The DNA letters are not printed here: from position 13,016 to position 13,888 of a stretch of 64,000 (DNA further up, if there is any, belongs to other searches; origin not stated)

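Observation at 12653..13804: Candidate novel two-gene module: ultra-Met-rich membrane-anchored protein plus a membrane-embedded wHTH regulator with a matching Met-rich outer loop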

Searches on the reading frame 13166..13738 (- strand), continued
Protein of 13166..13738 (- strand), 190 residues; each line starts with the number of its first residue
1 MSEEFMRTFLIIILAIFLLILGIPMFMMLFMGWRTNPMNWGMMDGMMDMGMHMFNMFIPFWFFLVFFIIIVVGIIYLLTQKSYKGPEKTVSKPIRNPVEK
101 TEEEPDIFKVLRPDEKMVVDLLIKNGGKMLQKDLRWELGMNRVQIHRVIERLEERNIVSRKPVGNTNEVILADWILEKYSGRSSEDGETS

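Call 40: search_protein_families(library=pfam, proteins=[L033:1114-1674:-, L047:4496-5254:+, L050:3368-3637:+, L050:3693-5651:-, L050:2022-2366:+, L070:231-575:+, L026:3107-3367:-, L015:6225-8411:+, L015:1845-2159:+, L061:3352-3603:-], max_evalue=0.01)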
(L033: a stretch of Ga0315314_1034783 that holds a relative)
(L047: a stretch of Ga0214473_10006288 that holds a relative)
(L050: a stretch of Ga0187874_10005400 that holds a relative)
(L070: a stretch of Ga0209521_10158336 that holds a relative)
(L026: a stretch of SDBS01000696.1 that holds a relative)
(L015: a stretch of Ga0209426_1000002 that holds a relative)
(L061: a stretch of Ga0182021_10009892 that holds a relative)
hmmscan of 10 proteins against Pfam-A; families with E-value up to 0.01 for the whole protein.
L033:1114-1674:- (186 aa): 2 families
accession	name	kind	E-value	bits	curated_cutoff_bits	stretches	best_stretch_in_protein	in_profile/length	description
PF00127.26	Copper-bind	-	5.3e-11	43.3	21.2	1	108-185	12-99/99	Copper binding proteins, plastocyanin/azurin family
PF13473.12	Cupredoxin_1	-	5.6e-07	30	27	1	98-184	20-104/104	Cupredoxin-like domain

L047:4496-5254:+ (252 aa): 2 families
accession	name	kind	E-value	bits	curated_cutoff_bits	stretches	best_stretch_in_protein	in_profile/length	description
PF03413.25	PepSY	-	0.00034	21.3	24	0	180-237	2-56/60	Peptidase propeptide and YPEB domain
PF16244.11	DUF4901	-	0.0034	17.9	27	0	176-203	72-99/148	YcdB, YcdC repeated domain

L050:3368-3637:+ (89 aa): 0 families

L050:3693-5651:- (652 aa): 4 families
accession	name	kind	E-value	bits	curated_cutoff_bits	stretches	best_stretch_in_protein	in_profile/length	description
PF00122.25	E1-E2_ATPase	-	9.5e-46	156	28.1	1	148-327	3-181/181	E1-E2 ATPase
PF00702.32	Hydrolase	-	3.7e-32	112.7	26.4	1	344-556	2-189/191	haloacid dehalogenase-like hydrolase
PF12710.13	HAD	-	0.00087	20.2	27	1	476-540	84-149/189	haloacid dehalogenase-like hydrolase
PF08282.18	Hydrolase_3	-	0.0027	17.9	20.9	0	535-578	200-242/255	haloacid dehalogenase-like hydrolase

L050:2022-2366:+ (114 aa): 23 families
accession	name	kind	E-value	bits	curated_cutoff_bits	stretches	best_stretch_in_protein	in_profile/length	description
PF01022.26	HTH_5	-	7e-15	55.1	22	1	25-70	1-46/47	Bacterial regulatory protein, arsR family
PF12840.13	HTH_20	-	2.2e-12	47.2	27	1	23-71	1-50/51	Helix-turn-helix domain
PF13412.12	HTH_24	-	1.4e-06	28.2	21.9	1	26-70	3-48/48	Winged helix-turn-helix DNA-binding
PF12802.13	MarR_2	-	4.5e-06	27.2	27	1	29-72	8-53/61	MarR family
PF01978.25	TrmB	-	9.8e-06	25.8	25.6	1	35-85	18-67/68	Sugar-specific transcriptional regulator TrmB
PF04967.18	HTH_10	-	2.4e-05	24.5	23.1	1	40-61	24-45/53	HTH DNA binding domain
PF09339.16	HTH_IclR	-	4.5e-05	23.6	22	1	29-71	6-50/52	IclR helix-turn-helix domain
PF24270.1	HTH_Cmi2_C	-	4.6e-05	24.1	27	1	14-73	63-122/125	Cmi2, C-terminal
PF25213.1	HVO_A0261_N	-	0.00013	22.2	35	1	22-73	7-58/86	HVO_A0261 N-terminal domain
PF13601.12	HTH_34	-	0.00017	22.1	27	1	27-74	1-49/80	Winged helix DNA-binding domain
PF25212.1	HVO_A0114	-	0.00021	21.5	27.6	1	23-77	19-74/84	HVO_A0114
PF24034.1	DUF7343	-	0.00022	21.5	27.6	1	36-75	15-54/62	Domain of unknown function (DUF7343)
PF13463.12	HTH_27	-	0.00027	21.6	22.2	1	27-72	4-51/68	Winged helix DNA-binding domain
PF02082.26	Rrf2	-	0.00031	21.3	30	1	35-73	18-57/132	Iron-dependent Transcriptional regulator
PF13545.12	HTH_Crp_2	-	0.00054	20.3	27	1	41-73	24-56/70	Crp-like helix-turn-helix domain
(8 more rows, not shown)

L070:231-575:+ (114 aa): 20 families
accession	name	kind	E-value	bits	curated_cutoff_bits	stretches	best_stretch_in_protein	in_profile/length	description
PF01022.26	HTH_5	-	8.9e-16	57.9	22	1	21-66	1-46/47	Bacterial regulatory protein, arsR family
PF12840.13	HTH_20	-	4.3e-11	43.1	27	1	19-66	1-49/51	Helix-turn-helix domain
PF12802.13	MarR_2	-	2.3e-06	28.1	27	1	24-69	7-54/61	MarR family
PF01978.25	TrmB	-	3.9e-05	23.9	25.6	1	28-78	15-64/68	Sugar-specific transcriptional regulator TrmB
PF13545.12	HTH_Crp_2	-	5.3e-05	23.5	27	1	39-73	26-60/70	Crp-like helix-turn-helix domain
PF09339.16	HTH_IclR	-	9.3e-05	22.6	22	1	25-67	6-50/52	IclR helix-turn-helix domain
PF24270.1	HTH_Cmi2_C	-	0.0001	23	27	1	15-70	68-123/125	Cmi2, C-terminal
PF25213.1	HVO_A0261_N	-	0.00015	22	35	1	21-69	10-58/86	HVO_A0261 N-terminal domain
PF13412.12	HTH_24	-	0.00041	20.3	21.9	1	21-65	2-47/48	Winged helix-turn-helix DNA-binding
PF25212.1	HVO_A0114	-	0.00072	19.7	27.6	1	14-72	15-73/84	HVO_A0114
PF14493.12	HTH_40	-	0.0008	20.1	27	1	28-67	6-45/89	Helix-turn-helix domain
PF13518.12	HTH_28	-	0.00094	19.7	25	1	24-65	2-42/52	Helix-turn-helix domain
PF08279.18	HTH_11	-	0.00098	19.4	25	1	24-71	2-53/55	HTH domain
PF13936.12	HTH_38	-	0.0014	18.8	27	1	19-56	5-41/44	Helix-turn-helix domain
PF24033.1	DUF7342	-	0.0019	18.6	31.6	1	28-80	11-62/150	Family of unknown function (DUF7342)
PF24034.1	DUF7343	-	0.006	16.9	27.6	1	19-71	2-54/62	Domain of unknown function (DUF7343)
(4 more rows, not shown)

L026:3107-3367:- (86 aa): 1 family
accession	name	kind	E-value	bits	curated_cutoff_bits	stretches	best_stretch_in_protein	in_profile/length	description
PF09851.14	SHOCT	-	1.4e-08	34.6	27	1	59-84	2-27/28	Short C-terminal domain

L015:6225-8411:+ (729 aa): 6 families
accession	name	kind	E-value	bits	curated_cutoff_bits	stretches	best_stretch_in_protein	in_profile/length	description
PF00122.25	E1-E2_ATPase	-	1.3e-60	204.4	28.1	1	286-465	1-179/181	E1-E2 ATPase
PF00702.32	Hydrolase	-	5.2e-35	122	26.4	1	484-709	2-191/191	haloacid dehalogenase-like hydrolase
PF00403.32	HMA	-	7.3e-24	84.4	24.8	2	8-69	1-62/62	Heavy-metal-associated domain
PF19803.4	DUF6286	-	0.0001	23.2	35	0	13-66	34-87/108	Family of unknown function (DUF6286)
PF08282.18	Hydrolase_3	-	0.0023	18.1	20.9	0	685-728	199-242/255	haloacid dehalogenase-like hydrolase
PF12710.13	HAD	-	0.0053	17.6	27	0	628-705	83-188/189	haloacid dehalogenase-like hydrolase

L015:1845-2159:+ (104 aa): 1 family
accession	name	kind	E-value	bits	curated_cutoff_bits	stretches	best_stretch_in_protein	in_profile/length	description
PF13190.11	PDGLE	-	6.6e-09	35.9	27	1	46-90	53-97/102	PDGLE domain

L061:3352-3603:- (83 aa): 0 families

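Call 44: search_protein_families(library=pfam, proteins=[L014:2049-2246:-, L003:641-1186:-, L003:4861-5955:+, L002:1699-2292:-], max_evalue=0.01)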
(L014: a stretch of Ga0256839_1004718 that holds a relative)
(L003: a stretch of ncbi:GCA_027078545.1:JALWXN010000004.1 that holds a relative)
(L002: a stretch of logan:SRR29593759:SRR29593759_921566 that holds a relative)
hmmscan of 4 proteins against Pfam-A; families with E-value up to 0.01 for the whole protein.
L014:2049-2246:- (66 aa): 1 family
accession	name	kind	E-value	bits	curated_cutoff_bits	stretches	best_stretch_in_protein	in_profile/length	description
PF24365.1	DUF7521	-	0.00079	20.1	27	1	17-60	8-51/82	Family of unknown function (DUF7521)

L003:641-1186:- (181 aa): 5 families
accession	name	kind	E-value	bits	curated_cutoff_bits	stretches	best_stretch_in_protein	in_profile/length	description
PF12840.13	HTH_20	-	1e-11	45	27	1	15-69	1-51/51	Helix-turn-helix domain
PF08461.16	HTH_12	-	2.5e-09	37.4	21.4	1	21-68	1-50/66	Ribonuclease R winged-helix domain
PF01022.26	HTH_5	-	9.6e-09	35.4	22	1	18-66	2-45/47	Bacterial regulatory protein, arsR family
PF24038.1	DUF7347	-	0.0023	18.6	27.6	1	13-62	6-54/77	Domain of unknown function (DUF7347)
PF01475.25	FUR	-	0.0048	17.5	23.1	1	19-73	9-66/121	Ferric uptake regulator family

L003:4861-5955:+ (364 aa): 0 families

L002:1699-2292:- (197 aa): 0 families

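Call 51: find_encoding_contigs(protein=P0018, flank=5000, max_places=2)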
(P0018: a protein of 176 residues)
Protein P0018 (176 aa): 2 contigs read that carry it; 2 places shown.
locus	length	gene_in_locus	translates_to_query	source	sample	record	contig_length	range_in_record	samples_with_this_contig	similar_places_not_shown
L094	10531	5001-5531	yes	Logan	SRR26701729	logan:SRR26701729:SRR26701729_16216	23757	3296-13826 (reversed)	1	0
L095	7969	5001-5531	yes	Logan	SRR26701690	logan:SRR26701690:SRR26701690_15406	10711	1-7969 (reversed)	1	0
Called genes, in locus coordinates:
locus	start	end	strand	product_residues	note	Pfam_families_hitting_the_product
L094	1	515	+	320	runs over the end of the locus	PF00145:DNA_methylase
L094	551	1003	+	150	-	-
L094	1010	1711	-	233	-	PF00753:Lactamase_B, PF19583:ODP, PF23023:Anti-Pycsar_Apyc1 (weak), PF12706:Lactamase_B_2 (faint)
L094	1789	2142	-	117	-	-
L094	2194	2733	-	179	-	-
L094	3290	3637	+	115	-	PF12643:MazG-like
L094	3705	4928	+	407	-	PF01073:3Beta_HSD (weak), PF03435:Sacchrp_dh_NADP, PF16653:Sacchrp_dh_C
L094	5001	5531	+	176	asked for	PF24034:DUF7343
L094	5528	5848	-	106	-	-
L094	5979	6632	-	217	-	PF00596:Aldolase_II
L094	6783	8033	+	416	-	PF02771:Acyl-CoA_dh_N, PF02770:Acyl-CoA_dh_M, PF00441:Acyl-CoA_dh_1, PF08028:Acyl-CoA_dh_2, PF22924:ACOX_C_alpha1 (weak)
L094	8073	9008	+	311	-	PF00089:Trypsin, PF13365:Trypsin_2, PF00595:PDZ (weak), PF13180:PDZ_2, PF17820:PDZ_6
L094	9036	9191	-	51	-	-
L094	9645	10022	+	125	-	PF18929:DUF5678 (weak)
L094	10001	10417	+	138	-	-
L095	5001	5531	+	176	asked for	PF24034:DUF7343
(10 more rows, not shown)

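Call 52: find_encoding_contigs(protein=P0019, flank=5000, max_places=2)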
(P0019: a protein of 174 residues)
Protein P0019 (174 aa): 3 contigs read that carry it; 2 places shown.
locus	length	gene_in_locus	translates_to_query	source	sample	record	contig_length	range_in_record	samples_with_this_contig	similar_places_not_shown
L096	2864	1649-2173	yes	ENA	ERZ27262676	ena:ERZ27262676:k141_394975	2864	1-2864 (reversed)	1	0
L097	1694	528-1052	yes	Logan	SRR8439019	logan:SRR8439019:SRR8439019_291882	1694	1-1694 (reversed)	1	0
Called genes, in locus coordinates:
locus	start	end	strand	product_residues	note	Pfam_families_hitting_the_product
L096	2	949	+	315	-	?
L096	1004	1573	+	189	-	PF12917:YfbR-like, PF13023:HD_3, PF01966:HD (weak)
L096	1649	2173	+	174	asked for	PF12802:MarR_2, PF24034:DUF7343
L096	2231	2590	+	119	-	PF00355:Rieske (weak)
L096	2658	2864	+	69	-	?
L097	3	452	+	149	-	?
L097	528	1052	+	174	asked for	PF12802:MarR_2, PF24034:DUF7343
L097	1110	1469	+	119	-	PF00355:Rieske (weak)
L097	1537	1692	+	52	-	?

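Call 53: find_encoding_contigs(protein=P0051, flank=5000, max_places=2)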
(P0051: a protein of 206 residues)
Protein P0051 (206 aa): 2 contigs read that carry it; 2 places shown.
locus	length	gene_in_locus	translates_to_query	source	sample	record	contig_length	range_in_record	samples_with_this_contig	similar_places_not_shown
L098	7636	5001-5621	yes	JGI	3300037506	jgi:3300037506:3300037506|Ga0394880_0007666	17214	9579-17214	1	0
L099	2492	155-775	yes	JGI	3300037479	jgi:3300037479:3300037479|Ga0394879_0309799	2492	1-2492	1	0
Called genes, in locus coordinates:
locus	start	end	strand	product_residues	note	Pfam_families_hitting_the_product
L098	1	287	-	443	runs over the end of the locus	PF07731:Cu-oxidase_2, PF07732:Cu-oxidase_3, PF07731:Cu-oxidase_2, PF07732:Cu-oxidase_3 (weak)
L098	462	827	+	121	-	PF12840:HTH_20 (weak)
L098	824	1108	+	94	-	PF24365:DUF7521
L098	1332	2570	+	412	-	PF00330:Aconitase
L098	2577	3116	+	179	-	PF06434:Aconitase_2_N (faint), PF00694:Aconitase_C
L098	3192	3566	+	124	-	-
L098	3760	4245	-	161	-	-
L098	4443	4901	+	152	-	-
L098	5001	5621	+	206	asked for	PF12802:MarR_2 (faint), PF24034:DUF7343 (weak)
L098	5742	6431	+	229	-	-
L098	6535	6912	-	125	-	PF01243:PNPOx_N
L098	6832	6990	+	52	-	-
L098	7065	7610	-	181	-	PF13473:Cupredoxin_1, PF00127:Copper-bind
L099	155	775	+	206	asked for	PF12802:MarR_2 (faint), PF24034:DUF7343 (weak)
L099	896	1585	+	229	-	-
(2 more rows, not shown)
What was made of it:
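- A multicopper oxidase lies near the regulator in L098 (call 53).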

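Call 54: find_encoding_contigs(protein=P0028, flank=5000, max_places=2)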
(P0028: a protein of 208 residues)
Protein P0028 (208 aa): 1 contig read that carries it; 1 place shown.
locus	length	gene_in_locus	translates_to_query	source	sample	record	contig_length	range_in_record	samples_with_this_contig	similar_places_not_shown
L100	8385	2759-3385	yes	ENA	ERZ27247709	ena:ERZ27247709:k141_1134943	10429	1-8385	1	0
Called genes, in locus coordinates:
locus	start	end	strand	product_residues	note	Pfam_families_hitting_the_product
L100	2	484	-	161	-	?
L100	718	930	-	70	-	PF12797:Fer4_2 (faint), PF12837:Fer4_6 (faint), PF13237:Fer4_10 (weak), PF14697:Fer4_21 (faint), PF12800:Fer4_4 (faint), PF12838:Fer4_7 (weak), PF13187:Fer4_9, PF00037:Fer4 (weak), +1 more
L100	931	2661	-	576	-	PF00070:Pyr_redox (faint), PF00890:FAD_binding_2, PF01134:GIDA (faint), PF01266:DAO, PF03486:HI0933_like (faint), PF07992:Pyr_redox_2 (faint), PF12831:FAD_oxidored (weak)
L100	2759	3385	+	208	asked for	PF24034:DUF7343 (weak)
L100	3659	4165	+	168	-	-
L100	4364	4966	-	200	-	PF13473:Cupredoxin_1 (weak), PF00127:Copper-bind (weak)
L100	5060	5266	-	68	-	-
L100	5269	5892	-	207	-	PF00753:Lactamase_B, PF23023:Anti-Pycsar_Apyc1 (weak), PF12706:Lactamase_B_2 (weak)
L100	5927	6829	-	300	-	PF00753:Lactamase_B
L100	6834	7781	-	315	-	PF00753:Lactamase_B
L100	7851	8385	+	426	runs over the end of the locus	PF00890:FAD_binding_2 (faint), PF01266:DAO, PF01946:Thi4 (weak), PF13450:NAD_binding_8 (faint)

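Call 57: search_protein_families(library=pfam, proteins=[L098:5742-6431:+, L094:5528-5848:-, L098:7065-7610:-, L100:4364-4966:-, L100:3659-4165:+, L098:4443-4901:+], max_evalue=0.01)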
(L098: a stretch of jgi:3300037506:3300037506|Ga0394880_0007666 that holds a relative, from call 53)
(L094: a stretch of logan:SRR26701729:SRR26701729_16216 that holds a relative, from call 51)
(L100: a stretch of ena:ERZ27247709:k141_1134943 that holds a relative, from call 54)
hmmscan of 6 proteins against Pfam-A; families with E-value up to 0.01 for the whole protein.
L098:5742-6431:+ (229 aa): 1 family
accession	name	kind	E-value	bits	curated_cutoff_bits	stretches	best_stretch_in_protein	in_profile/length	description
PF03824.22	NicO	-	0.005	16.6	27.7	1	7-185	6-196/287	High-affinity nickel-transport protein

L094:5528-5848:- (106 aa): 0 families

L098:7065-7610:- (181 aa): 2 families
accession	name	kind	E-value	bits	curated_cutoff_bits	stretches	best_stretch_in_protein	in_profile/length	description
PF00127.26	Copper-bind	-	6.1e-12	46.3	21.2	1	96-180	5-99/99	Copper binding proteins, plastocyanin/azurin family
PF13473.12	Cupredoxin_1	-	1.3e-08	35.2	27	1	83-179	10-104/104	Cupredoxin-like domain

L100:4364-4966:- (200 aa): 2 families
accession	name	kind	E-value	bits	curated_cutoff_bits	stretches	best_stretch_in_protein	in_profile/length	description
PF13473.12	Cupredoxin_1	-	5.5e-07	30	27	1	115-198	23-104/104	Cupredoxin-like domain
PF00127.26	Copper-bind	-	7.8e-07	29.9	21.2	1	118-199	8-99/99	Copper binding proteins, plastocyanin/azurin family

L100:3659-4165:+ (168 aa): 0 families

L098:4443-4901:+ (152 aa): 1 family
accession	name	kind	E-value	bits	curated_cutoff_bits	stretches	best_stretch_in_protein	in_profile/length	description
PF02830.23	V4R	-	0.00013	22.4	31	1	88-131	3-45/62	V4R domain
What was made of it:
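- The cupredoxins, P-type ATPases and ArsR neighbours were confirmed with Pfam (calls 40, 57).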

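Call 67: predict_structure(alignment_id=A2)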
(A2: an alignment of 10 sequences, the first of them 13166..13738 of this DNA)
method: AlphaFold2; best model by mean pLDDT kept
length: 190 residues; sequences in the alignment: 10
mean_pLDDT: 70.4   pTM: 0.39
mean pLDDT of the five models: 70.4, 69.6, 68.7, 67.9, 66.9
residues with pLDDT >= 90: 18; 70-90: 102; 50-70: 33; < 50: 37
segments of 3 or more residues with pLDDT < 50: 36-41, 82-104, 183-190
pLDDT, mean of each block of 10 residues (from residue 1): 74 81 74 51 55 68 78 73 41 35 59 87 88 90 91 88 86 79 44
secondary structure, 60 per line:
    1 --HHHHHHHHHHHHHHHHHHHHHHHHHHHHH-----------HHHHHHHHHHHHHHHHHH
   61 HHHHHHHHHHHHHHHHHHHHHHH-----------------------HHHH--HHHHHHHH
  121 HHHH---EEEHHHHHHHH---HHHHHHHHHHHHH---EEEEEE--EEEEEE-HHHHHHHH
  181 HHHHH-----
elements in order: H3-31 H43-83 H107-110 H113-124 E128-130 H131-138 H142-154 E158-163 E166-171 H173-185
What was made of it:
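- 13166..13738 (-): Gene for a 190-aa transmembrane transcription regulator (TTR): N-tail, TM1, Met-rich outside loop, TM2, disordered linker, winged helix. AlphaFold2 model: H3-31, H43-83, disordered 82-104, winged helix 107-185 (call 67).
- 13646..13717 (-): TM1 of the regulator (residues 8-31). Helix 3-31 in the AlphaFold2 model (call 67).
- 13499..13567 (-): TM2 of the regulator (residues 58-80). Part of helix 43-83 in the model (call 67).
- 13421..13498 (-): Lys-rich disordered cytoplasmic linker (residues 81-106). pLDDT is below 50 for residues 82-104 (call 67).
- On MarR family: No N-terminal dimerisation helices are present; the N-terminal half is the TM hairpin (call 67).
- Checked: The AlphaFold2 model gives pLDDT of about 88 for residues 107-185 (call 67).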

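Call 71: fold_search(model_id=the predicted structure, library=pdb)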
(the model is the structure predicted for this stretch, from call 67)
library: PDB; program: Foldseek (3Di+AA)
matches with E <= 10: 1461; with E <= 0.001: 3
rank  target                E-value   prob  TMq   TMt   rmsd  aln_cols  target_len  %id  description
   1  6uvu_A                1.3e-04  1.00  0.34  0.54   3.7        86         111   22  Crystal structure of the AntR antimony-specific transcriptional repressor (released 2020-11-04)
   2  6uvu_B                3.4e-04  1.00  0.33  0.52   4.2        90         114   20  Crystal structure of the AntR antimony-specific transcriptional repressor (released 2020-11-04)
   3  4zzl_A                8.4e-04  1.00  0.31  0.39  11.6       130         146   18  MexR R21W derepressor mutant causing multidrug resistance in P. aeruginosa by mexAB-oprM efflux pump expression (released 2016-07-27)
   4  8ylg_A                1.0e-03  1.00  0.35  0.41   3.2        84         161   21  Crystal structure of Burkholderia thailandensis MftR in complex with operator DNA (released 2024-11-13)
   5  8ylg_B                1.0e-03  1.00  0.35  0.41   3.8        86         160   21  Crystal structure of Burkholderia thailandensis MftR in complex with operator DNA (released 2024-11-13)
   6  4fht_A                1.0e-03  1.00  0.33  0.44   3.9        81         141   18  Crystal Structure of the PcaV transcriptional regulator from Streptomyces coelicolor in complex with its natural ligan (released 2013-04-24)
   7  1lnw_A                1.0e-03  1.00  0.31  0.41   4.3        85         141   24  CRYSTAL STRUCTURE OF THE MEXR REPRESSOR OF THE MEXAB-OPRM MULTIDRUG EFFLUX OPERON OF PSEUDOMONAS AERUGINOSA (released 2002-09-11)
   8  4omz_B                1.1e-03  1.00  0.33  0.60   3.3        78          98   20  Crystal Structure of NolR from Sinorhizobium fredii (released 2014-04-16)
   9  4zzl_B                1.2e-03  1.00  0.33  0.46   3.4        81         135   22  MexR R21W derepressor mutant causing multidrug resistance in P. aeruginosa by mexAB-oprM efflux pump expression (released 2016-07-27)
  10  7nvs_W                1.2e-03  1.00  0.30  0.30   8.1        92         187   15  RNA polymerase II core pre-initiation complex with closed promoter DNA in proximal position (released 2021-05-05)
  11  2co5_A                1.2e-03  1.00  0.34  0.65   3.4        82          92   15  F93 FROM STIV, a winged-helix DNA-binding protein (released 2006-05-31)
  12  4omz_A                1.2e-03  1.00  0.33  0.60   3.5        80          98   20  Crystal Structure of NolR from Sinorhizobium fredii (released 2014-04-16)
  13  4fht_B                1.3e-03  1.00  0.33  0.43   3.9        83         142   17  Crystal Structure of the PcaV transcriptional regulator from Streptomyces coelicolor in complex with its natural ligan (released 2013-04-24)
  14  1smt_A                1.5e-03  1.00  0.35  0.64   2.8        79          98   15  SMTB REPRESSOR FROM SYNECHOCOCCUS PCC7942 (released 1997-12-03)
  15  8za5_B                1.6e-03  1.00  0.36  0.48   2.6        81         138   16  Crystal structure of HsmR (released 2025-10-29)
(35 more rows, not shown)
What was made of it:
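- Closest known: ArsR/SmtB and MarR winged-helix repressors. Same: They give the best structural matches to the DNA-binding domain (call 71).
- The winged helix is closest to metal-sensing ArsR/SmtB and to MarR repressors (call 71).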

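Call 88: search_dna_similar(query=P0129, collection=plasmids, mode=protein, max_evalue=0.00001, max_rows=15)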
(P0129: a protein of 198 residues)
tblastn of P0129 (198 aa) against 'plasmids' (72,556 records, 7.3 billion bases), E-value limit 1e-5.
Records with a match: 8; places in all: 8; records where one place covers at least 80% of the query: 0.
Best place of each record, by identity: <60% 8.
By first word of the organism name: Halomontanus 2; Haloferax 2; Halobellus 1; Halogeometricum 1; Haloarcula 1; Halostella 1.
By predicted mobility (MOB-suite, as given by PLSDB): non-mobilizable 8.
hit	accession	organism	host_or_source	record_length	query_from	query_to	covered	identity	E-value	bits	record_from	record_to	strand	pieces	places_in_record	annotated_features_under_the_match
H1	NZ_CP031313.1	Halobellus limi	Cell culture,Taibei marine solar ...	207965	76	187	57%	35.7%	2e-8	60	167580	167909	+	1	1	MarR family transcriptional regulator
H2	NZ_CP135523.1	Halomontanus rarus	Salt lake,Salt lake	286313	103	192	45%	35.6%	1e-7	58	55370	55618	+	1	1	MarR family transcriptional regulator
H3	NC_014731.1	Halogeometricum borinquense DSM 11551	-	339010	93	187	48%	32.6%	1e-6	55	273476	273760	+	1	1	MarR family transcriptional regulator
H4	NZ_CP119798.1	Halomontanus rarus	cell culture,sediment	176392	124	192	35%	40.6%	9e-8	59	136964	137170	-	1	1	MarR family transcriptional regulator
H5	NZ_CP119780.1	Haloarcula litorea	cell culture,sediment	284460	127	187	31%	44.3%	3e-6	54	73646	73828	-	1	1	MarR family transcriptional regulator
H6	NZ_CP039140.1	Haloferax mediterranei ATCC 33500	Cell culture,Spain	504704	127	187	31%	42.6%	9e-8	58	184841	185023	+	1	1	MarR family transcriptional regulator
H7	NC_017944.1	Haloferax mediterranei ATCC 33500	-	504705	127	187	31%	42.6%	9e-8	58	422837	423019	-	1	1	MarR family transcriptional regulator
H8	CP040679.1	Halostella pelagica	pure culture,isolated from salted brown ...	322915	127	187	31%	41.0%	9e-6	52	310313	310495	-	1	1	record has no annotation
